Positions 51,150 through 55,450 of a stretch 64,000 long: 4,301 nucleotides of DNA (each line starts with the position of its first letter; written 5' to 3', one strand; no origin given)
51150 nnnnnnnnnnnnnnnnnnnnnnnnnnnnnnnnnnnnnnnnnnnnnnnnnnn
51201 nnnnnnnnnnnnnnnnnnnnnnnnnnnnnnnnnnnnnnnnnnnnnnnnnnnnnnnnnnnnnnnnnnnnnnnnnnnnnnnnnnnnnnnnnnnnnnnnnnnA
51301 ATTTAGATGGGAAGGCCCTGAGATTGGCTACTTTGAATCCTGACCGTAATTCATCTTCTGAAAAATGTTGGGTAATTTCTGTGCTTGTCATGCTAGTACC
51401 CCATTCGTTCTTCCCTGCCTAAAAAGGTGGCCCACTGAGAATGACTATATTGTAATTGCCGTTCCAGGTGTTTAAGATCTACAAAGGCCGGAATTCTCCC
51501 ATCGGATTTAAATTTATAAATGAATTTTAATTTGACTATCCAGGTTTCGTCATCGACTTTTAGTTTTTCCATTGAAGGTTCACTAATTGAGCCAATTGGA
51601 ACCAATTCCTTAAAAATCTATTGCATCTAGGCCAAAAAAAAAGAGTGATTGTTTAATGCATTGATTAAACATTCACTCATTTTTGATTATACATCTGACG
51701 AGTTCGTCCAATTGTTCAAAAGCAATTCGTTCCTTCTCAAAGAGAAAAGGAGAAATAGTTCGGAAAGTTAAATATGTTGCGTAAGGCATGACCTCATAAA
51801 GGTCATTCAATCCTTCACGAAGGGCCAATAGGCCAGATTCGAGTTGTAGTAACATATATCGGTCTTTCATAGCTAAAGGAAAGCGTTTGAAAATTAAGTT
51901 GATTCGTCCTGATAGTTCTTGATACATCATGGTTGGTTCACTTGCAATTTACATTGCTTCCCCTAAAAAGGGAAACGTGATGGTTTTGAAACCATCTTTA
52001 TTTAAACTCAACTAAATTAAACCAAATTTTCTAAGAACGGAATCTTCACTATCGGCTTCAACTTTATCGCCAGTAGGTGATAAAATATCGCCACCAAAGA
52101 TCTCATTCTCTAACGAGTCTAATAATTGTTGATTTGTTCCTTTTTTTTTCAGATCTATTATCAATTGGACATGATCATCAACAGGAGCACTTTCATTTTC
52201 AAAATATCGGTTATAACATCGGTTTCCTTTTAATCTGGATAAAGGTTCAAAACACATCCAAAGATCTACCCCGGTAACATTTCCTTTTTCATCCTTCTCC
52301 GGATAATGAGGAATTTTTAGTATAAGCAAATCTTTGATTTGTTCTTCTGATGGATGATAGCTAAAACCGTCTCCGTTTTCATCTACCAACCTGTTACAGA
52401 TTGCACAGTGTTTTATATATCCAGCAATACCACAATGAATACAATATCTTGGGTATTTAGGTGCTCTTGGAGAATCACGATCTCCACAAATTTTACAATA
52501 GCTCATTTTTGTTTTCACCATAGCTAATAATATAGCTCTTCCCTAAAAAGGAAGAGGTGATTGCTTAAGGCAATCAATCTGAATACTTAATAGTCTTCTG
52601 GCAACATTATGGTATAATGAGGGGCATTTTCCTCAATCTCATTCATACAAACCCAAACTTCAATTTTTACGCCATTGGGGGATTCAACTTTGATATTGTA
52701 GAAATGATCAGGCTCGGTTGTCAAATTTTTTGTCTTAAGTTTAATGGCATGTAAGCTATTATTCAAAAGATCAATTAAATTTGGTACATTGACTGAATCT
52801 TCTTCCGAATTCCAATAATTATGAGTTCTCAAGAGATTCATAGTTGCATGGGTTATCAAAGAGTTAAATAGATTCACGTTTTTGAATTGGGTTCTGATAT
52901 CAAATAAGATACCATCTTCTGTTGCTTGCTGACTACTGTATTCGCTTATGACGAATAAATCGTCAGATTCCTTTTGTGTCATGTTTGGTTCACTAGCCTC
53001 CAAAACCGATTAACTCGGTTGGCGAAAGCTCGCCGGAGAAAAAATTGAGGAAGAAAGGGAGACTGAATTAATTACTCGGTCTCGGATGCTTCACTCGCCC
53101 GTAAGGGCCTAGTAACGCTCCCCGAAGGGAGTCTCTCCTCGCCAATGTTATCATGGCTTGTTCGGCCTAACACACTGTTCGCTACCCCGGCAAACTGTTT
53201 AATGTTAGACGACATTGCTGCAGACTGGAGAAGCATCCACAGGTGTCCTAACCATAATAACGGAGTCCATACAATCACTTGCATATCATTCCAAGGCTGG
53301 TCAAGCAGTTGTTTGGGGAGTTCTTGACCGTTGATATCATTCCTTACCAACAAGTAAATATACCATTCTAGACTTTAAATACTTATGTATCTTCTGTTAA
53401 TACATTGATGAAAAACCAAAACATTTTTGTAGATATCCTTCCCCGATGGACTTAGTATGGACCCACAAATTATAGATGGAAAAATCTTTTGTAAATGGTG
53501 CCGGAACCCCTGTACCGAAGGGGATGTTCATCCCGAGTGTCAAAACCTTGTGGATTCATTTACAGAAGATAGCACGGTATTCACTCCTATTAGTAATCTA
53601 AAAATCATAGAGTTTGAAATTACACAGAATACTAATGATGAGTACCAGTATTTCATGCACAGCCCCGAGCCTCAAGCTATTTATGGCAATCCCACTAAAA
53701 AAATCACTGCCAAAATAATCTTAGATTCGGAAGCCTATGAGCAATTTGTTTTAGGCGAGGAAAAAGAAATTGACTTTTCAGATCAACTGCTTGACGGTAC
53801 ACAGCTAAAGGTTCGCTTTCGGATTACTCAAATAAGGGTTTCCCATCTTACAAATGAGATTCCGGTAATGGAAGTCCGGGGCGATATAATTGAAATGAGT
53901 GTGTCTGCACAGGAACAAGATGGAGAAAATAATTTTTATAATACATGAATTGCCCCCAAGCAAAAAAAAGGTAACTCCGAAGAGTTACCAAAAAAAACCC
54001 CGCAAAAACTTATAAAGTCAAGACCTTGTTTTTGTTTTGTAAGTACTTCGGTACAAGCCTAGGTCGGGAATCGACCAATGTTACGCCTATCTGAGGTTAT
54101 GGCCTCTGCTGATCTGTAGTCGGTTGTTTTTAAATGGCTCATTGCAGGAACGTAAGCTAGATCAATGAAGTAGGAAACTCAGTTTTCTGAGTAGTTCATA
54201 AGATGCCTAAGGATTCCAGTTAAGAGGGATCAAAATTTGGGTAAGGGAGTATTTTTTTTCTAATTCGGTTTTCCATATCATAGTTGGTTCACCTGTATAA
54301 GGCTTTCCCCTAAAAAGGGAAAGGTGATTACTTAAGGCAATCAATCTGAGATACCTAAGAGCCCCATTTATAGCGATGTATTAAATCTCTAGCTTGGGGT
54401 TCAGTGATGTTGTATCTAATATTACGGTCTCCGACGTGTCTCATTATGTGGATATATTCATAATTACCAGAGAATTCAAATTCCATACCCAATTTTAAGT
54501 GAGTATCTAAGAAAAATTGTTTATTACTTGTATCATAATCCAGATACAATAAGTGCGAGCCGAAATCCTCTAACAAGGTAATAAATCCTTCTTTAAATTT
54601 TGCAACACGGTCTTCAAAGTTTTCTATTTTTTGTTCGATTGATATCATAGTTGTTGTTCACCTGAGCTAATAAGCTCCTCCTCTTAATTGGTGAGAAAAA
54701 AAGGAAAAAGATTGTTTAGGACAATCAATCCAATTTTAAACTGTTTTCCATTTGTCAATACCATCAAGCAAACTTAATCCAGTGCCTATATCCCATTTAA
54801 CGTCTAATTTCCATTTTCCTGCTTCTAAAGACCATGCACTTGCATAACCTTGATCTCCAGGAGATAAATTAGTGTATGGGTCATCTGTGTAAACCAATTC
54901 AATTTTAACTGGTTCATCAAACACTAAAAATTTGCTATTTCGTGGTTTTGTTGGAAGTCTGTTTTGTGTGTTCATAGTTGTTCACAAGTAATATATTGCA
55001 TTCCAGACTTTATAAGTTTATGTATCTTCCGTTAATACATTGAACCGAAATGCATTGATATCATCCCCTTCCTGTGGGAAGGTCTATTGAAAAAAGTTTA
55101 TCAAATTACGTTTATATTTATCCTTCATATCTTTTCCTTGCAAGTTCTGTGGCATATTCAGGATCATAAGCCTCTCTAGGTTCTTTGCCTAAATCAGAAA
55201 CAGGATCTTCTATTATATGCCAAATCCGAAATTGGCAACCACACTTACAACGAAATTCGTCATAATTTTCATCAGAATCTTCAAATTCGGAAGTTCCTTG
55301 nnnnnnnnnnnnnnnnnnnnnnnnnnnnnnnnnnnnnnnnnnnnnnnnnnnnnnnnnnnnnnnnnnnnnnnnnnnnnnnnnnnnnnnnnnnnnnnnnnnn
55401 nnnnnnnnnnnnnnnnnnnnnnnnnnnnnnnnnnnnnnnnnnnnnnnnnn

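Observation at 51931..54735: Repeated hairpin-pair leader element upstream of four consecutive small minus-strand genes, with compensatory stem changes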

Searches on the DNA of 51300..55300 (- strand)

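Call 37: search_rna_families(source=window, start=51300, end=55300, threshold=evalue, max_evalue=5, show_alignments=2)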
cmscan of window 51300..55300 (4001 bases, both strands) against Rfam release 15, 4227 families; matches with E-value up to 5: 1.
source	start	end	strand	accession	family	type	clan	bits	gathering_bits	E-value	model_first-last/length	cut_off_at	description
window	53127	53328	-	RF02033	HEARO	Gene;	-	108.4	83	1.3e-22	1-211/211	no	HNH endonuclease-associated RNA and ORF (HEARO) RNA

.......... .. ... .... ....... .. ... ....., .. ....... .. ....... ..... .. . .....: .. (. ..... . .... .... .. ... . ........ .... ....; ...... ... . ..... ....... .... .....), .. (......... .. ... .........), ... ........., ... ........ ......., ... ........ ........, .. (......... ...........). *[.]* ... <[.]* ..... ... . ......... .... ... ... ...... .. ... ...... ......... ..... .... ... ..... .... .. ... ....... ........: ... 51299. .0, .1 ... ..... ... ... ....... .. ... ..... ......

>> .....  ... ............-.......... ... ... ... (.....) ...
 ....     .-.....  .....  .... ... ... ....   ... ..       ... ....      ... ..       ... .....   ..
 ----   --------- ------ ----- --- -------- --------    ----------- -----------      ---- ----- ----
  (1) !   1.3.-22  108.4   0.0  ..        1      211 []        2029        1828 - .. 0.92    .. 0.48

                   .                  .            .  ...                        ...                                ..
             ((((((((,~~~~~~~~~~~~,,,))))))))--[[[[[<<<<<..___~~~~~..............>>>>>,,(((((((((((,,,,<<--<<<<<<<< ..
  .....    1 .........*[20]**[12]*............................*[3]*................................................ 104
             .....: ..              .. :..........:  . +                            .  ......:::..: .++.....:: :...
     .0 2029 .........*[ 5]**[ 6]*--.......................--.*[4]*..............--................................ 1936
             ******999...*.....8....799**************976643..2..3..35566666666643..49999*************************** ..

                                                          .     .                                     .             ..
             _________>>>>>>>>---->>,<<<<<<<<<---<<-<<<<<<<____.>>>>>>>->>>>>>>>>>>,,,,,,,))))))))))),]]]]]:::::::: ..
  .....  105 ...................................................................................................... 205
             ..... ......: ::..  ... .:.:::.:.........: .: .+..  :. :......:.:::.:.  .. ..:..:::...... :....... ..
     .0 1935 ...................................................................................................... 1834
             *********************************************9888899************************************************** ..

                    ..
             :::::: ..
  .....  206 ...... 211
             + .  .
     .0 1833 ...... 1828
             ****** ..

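Call 49: search_dna_similar(query=window:51500-55100:-, collection=phages, mode=distant, max_evalue=0.001)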
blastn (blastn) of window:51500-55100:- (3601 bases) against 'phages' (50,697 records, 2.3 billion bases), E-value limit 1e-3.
No match.

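Call 60: build_rna_model(alignment_id=A2, structure=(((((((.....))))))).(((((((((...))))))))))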
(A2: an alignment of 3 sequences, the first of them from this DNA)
Model R1 built from alignment A2 (3 sequences, 41 columns); structure: as given.
model positions 41; base pairs 16; branch points 1; effective number of sequences 3; information 0.94 bits per position. Calibrated on 0.2 Mb of random sequence (short: E-values are rough).
structure used (alignment columns):
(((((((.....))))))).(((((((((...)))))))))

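Call 61: search_with_rna_model(model_id=R1, source=window, filters=off, max_evalue=10, show_alignments=6)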
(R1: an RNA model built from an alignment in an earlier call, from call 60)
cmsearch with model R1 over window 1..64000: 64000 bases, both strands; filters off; matches with E-value up to 10: 24.
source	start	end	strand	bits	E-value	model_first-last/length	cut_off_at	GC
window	52536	52576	-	59.8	7.8e-13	1-41/41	no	0.41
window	54303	54343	-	59.6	8.8e-13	1-41/41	no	0.39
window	51956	51996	-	49.9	2.5e-10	1-41/41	no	0.44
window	54676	54727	-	25.5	0.00036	1-41/41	no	0.33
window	52558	52582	+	11.8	1.1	1-41/41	no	0.36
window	20301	20330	+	10.1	2.8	1-41/41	no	0.6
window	23531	23570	+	9.8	3.4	1-41/41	no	0.38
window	59707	59738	-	9.6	3.8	1-41/41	no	0.5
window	24608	24648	-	9.5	4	1-41/41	no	0.32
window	27575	27612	-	9.5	4.1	1-41/41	no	0.39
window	27761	27792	-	9.4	4.2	1-41/41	no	0.25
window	24707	24732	+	9.3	4.5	1-41/41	no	0.5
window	25538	25580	-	9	5.4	1-41/41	no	0.35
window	63043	63086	+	9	5.5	1-41/41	no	0.34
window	62080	62110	-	9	5.6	1-41/41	no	0.35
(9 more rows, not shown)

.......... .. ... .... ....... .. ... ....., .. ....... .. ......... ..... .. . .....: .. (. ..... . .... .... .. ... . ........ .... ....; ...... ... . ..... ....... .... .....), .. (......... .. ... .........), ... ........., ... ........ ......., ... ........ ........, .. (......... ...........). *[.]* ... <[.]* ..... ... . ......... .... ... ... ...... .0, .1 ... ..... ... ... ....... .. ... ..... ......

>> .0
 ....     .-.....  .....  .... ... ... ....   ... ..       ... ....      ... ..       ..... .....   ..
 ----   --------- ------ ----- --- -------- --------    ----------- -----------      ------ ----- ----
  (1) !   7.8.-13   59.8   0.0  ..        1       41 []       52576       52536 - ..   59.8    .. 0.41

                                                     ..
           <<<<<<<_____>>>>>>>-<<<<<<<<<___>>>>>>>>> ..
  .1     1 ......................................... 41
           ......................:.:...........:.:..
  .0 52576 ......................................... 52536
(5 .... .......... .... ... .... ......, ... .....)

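Call 62: search_with_rna_model(model_id=R1, sources=[L148, L143, L145, L146], filters=off, max_evalue=10)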
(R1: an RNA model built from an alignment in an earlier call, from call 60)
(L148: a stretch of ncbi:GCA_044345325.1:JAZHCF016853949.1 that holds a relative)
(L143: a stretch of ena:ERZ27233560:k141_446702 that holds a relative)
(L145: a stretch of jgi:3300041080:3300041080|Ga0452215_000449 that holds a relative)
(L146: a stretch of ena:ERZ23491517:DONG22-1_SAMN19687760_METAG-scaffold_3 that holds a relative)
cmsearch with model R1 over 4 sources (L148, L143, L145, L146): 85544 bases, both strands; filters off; matches with E-value up to 10: 22.
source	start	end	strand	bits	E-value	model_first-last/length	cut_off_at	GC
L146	13359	13399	+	16.5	0.094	1-41/41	no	0.27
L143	21490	21522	+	14.3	0.33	1-41/41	no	0.15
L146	12599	12632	-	12.7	0.85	1-41/41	no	0.29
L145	11915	11947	-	11.9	1.3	1-41/41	no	0.21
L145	21372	21390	+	11.9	1.4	22-40/41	no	0.47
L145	16801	16838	-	11.8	1.4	1-41/41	no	0.37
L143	8404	8451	-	10.4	3.3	1-41/41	no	0.27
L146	8297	8330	+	10.2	3.6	1-41/41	no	0.32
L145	4180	4219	-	10.2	3.6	1-41/41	no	0.22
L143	6027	6063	-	10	4.1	1-41/41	no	0.16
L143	16409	16450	-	9.9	4.3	1-41/41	no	0.26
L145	12118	12132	-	9.9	4.3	24-38/41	no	0.4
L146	4834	4885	-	9.3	6.2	1-41/41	no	0.19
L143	16244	16284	+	9.3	6.2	1-41/41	no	0.32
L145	2546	2580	-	9.2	6.5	1-41/41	no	0.34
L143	19499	19543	+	8.9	7.9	1-41/41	no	0.49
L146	17589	17612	-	8.8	8.2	1-41/41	no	0.5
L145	3861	3904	-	8.7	8.4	1-41/41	no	0.25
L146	18908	18956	-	8.7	8.4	1-41/41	no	0.35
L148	594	634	+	8.7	8.5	1-41/41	no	0.46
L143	5375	5416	+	8.6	9.5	1-41/41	no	0.29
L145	18653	18691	-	8.5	9.9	1-41/41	no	0.23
